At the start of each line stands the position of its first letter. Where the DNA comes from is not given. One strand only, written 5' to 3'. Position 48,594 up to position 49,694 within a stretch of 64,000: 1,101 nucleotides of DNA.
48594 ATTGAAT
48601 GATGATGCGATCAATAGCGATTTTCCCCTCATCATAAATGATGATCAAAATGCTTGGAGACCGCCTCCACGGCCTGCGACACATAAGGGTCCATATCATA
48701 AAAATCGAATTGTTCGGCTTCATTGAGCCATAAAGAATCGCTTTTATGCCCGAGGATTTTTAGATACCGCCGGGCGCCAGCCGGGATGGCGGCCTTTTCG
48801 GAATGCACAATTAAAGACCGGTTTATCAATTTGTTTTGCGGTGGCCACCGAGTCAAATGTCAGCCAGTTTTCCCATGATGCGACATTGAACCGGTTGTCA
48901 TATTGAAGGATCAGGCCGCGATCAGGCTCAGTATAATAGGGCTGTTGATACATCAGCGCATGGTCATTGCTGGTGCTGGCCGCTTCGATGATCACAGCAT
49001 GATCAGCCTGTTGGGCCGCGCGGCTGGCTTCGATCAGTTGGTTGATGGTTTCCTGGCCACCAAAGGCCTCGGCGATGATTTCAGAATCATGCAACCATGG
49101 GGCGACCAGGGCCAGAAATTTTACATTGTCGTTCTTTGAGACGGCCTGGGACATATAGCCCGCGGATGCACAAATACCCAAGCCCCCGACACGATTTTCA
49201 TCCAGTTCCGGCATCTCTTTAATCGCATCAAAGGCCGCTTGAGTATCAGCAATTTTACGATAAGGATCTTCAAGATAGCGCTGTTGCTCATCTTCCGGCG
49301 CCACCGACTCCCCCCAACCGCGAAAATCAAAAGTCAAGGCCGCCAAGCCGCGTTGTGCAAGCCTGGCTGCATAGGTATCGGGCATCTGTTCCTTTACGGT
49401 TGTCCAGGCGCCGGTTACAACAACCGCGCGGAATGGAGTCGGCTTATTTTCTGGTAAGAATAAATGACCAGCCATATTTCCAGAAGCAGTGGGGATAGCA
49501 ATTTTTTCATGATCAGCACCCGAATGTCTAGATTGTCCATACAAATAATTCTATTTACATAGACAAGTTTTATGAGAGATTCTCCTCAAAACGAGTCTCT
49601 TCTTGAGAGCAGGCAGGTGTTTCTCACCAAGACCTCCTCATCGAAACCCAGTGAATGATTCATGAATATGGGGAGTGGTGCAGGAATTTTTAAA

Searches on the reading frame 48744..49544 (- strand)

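Call 44: search_protein_families(library=pfam, proteins=[window:48744-49544:-], max_evalue=0.00001)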
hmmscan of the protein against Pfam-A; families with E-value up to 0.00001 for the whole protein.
window:48744-49544:- (266 aa): 1 family
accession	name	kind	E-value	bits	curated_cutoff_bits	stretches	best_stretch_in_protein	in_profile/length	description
PF01738.24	DLH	-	1.8e-06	28.2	21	1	25-144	2-124/217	Dienelactone hydrolase family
